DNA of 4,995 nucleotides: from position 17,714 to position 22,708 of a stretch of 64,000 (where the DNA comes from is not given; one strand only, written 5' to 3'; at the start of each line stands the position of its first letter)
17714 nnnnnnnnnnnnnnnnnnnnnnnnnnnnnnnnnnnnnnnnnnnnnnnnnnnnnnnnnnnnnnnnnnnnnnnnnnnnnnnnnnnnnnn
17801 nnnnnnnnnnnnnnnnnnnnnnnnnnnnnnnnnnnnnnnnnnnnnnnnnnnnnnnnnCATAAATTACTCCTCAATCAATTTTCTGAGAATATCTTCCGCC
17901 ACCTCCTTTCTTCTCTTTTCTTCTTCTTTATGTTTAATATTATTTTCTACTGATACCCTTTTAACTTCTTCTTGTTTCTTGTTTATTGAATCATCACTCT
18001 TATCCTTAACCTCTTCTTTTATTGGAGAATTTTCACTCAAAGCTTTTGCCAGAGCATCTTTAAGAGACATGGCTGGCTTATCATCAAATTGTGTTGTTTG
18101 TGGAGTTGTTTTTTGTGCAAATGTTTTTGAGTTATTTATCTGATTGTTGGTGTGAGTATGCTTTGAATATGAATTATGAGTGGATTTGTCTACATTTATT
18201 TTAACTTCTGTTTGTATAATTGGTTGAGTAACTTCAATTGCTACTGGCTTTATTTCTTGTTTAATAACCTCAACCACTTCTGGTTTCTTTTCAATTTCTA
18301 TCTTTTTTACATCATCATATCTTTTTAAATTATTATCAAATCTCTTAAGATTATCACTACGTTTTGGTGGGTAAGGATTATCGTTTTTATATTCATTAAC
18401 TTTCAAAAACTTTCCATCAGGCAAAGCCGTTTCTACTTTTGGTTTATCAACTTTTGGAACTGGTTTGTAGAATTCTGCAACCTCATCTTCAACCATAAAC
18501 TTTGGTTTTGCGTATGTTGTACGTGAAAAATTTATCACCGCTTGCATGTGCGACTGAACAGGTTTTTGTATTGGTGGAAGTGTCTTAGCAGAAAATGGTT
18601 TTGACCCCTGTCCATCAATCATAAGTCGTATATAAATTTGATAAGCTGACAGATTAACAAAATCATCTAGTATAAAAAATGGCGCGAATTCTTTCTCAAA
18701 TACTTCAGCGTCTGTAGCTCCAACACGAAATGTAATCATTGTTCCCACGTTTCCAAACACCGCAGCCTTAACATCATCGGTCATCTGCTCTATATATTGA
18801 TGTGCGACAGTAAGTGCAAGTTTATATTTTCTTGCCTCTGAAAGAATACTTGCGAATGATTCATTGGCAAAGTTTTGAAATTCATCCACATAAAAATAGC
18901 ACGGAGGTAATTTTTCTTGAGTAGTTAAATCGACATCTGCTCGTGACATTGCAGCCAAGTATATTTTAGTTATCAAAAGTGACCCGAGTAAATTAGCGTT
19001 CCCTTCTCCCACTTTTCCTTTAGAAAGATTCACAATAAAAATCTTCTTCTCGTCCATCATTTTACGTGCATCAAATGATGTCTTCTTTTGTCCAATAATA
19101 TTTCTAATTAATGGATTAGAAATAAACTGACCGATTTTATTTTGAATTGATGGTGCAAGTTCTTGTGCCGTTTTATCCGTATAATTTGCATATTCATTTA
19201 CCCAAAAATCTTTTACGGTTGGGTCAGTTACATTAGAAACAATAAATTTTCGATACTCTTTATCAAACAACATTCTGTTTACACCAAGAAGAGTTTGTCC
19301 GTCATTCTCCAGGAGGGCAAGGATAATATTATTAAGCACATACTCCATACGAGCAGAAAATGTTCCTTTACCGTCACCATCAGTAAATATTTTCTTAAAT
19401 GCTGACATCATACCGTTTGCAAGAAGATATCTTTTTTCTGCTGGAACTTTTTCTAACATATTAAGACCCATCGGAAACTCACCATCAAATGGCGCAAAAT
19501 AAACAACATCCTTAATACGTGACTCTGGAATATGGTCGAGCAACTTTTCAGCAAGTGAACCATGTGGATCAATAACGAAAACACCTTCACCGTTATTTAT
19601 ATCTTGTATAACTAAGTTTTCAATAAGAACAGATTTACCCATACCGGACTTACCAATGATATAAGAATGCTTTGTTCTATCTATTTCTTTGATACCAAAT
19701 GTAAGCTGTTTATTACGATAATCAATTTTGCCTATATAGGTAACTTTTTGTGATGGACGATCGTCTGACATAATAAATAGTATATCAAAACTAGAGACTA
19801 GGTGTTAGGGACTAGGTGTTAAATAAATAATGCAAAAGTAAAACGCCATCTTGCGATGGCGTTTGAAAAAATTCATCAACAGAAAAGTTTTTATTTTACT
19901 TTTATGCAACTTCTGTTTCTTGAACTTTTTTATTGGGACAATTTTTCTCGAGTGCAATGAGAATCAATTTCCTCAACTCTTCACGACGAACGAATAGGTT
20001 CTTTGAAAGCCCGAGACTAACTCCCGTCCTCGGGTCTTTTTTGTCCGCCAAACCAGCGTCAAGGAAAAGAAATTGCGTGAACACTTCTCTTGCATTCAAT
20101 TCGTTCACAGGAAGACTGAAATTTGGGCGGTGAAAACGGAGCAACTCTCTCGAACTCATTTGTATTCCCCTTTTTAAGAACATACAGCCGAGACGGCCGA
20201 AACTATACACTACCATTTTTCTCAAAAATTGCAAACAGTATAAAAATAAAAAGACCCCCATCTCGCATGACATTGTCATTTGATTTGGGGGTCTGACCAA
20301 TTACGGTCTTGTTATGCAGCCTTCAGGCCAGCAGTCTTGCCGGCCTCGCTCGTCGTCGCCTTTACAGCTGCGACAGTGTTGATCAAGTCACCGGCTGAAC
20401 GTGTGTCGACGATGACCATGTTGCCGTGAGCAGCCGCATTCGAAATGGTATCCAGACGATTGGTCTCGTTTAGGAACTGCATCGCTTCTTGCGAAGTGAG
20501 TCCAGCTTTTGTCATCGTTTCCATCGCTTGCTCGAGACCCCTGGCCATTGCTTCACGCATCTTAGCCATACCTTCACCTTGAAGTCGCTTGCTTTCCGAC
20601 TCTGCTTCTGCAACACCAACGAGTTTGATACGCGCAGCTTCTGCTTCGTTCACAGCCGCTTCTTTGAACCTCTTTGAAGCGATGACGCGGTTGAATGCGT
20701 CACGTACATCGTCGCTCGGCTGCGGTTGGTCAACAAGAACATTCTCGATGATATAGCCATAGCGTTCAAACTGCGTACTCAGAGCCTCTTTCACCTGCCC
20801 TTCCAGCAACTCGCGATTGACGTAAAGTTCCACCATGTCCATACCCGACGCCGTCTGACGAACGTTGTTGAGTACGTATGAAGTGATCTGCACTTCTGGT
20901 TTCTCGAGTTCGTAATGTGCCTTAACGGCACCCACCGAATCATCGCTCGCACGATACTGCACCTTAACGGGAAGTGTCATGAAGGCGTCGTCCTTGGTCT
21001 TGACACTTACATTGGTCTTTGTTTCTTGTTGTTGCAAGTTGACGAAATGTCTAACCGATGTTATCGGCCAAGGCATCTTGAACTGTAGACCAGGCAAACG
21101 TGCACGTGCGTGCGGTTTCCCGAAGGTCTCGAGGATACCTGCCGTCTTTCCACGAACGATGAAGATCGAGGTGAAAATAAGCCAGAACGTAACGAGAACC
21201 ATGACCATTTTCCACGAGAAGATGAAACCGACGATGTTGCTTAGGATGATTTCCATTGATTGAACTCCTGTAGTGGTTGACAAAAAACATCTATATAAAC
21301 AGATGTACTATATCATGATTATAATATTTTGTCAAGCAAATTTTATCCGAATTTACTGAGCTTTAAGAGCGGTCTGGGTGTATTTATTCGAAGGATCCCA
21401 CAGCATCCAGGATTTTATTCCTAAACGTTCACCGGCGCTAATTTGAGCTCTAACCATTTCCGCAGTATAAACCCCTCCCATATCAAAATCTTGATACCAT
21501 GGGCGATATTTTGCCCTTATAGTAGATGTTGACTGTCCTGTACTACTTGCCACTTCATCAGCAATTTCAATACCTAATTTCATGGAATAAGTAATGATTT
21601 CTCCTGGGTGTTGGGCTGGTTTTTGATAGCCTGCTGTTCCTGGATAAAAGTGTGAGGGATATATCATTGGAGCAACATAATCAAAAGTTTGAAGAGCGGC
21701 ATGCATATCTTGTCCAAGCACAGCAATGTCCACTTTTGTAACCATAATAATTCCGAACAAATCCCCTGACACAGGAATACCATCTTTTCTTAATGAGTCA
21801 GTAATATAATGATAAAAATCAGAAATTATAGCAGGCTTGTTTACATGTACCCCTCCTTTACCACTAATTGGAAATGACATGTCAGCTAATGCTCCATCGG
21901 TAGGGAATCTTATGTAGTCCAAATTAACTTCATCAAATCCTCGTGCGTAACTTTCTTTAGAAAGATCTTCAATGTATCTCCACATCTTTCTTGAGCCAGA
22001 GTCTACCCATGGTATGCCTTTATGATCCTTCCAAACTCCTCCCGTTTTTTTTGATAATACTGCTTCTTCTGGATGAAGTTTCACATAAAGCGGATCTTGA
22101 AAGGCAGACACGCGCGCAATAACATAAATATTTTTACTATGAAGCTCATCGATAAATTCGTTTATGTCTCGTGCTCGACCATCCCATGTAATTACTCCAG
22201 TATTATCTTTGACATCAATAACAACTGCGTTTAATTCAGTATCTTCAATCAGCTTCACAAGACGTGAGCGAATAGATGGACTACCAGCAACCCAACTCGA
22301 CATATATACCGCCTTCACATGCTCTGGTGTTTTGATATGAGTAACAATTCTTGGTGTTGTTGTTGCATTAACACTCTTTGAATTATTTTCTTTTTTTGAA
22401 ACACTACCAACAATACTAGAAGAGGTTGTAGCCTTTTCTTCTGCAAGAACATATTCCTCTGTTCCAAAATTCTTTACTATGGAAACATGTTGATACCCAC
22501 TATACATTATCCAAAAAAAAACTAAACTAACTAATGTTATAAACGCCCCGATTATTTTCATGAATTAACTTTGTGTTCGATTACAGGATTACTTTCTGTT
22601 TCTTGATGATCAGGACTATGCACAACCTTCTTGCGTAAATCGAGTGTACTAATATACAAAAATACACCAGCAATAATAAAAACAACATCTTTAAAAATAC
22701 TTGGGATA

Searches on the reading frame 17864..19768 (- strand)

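Call 20: search_protein_families(library=pfam, proteins=[window:17864-19768:-], max_evalue=0.001)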
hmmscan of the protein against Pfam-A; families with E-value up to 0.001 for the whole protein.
window:17864-19768:- (634 aa): 3 families
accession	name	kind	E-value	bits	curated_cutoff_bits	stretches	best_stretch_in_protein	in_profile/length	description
PF10412.15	TrwB_AAD_bind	-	1.5e-08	34.4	20.5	1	31-350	14-311/387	Type IV secretion-system coupling protein DNA-binding domain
PF12696.13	TraG-D_C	-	5.3e-05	23.6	22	1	289-351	1-66/126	TraM recognition site of TraD and TraG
PF01935.23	DUF87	-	0.00027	21.5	23.2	1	31-73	22-65/220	Helicase HerA, central domain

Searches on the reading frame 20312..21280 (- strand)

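Call 20: search_protein_families(library=pfam, proteins=[window:20312-21280:-], max_evalue=0.001)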
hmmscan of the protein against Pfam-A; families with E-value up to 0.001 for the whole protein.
window:20312-21280:- (322 aa): 1 family
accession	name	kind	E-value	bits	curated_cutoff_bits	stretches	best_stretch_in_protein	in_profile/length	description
PF01145.31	Band_7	-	1.1e-28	101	23.6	1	41-215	2-174/176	SPFH domain / Band 7 family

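Call 61: search_protein_families(library=ncbifam, proteins=[window:20312-21280:-], max_evalue=0.01)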
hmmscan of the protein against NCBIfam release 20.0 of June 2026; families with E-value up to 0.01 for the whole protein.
window:20312-21280:- (322 aa): 2 families
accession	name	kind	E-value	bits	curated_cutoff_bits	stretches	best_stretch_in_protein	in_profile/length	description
TIGR01933.1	hflK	equivalog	2.5e-16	59.9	159.4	1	39-294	1-250/261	FtsH protease activity modulator HflK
TIGR01932.1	hflC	equivalog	3.4e-07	29.4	134.4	1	26-174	8-164/318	protease modulator HflC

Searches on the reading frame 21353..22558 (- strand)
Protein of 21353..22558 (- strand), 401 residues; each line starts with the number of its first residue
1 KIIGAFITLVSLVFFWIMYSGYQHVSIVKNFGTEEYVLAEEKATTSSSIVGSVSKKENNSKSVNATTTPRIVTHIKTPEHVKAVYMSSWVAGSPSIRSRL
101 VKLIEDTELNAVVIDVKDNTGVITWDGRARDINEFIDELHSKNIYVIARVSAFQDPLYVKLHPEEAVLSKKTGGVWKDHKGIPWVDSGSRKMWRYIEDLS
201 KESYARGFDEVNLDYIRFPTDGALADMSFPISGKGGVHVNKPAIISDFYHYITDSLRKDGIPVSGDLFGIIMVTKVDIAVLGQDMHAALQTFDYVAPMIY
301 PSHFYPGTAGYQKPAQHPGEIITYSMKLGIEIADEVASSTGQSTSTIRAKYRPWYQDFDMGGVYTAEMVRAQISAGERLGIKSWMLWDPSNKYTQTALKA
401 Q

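Call 20: search_protein_families(library=pfam, proteins=[window:21353-22558:-], max_evalue=0.001)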
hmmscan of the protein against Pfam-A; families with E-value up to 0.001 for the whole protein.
window:21353-22558:- (401 aa): 1 family
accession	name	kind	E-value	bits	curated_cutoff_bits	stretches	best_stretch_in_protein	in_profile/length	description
PF13200.12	DUF4015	-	5.8e-80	269.2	27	1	83-393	1-313/313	Putative glycosyl hydrolase domain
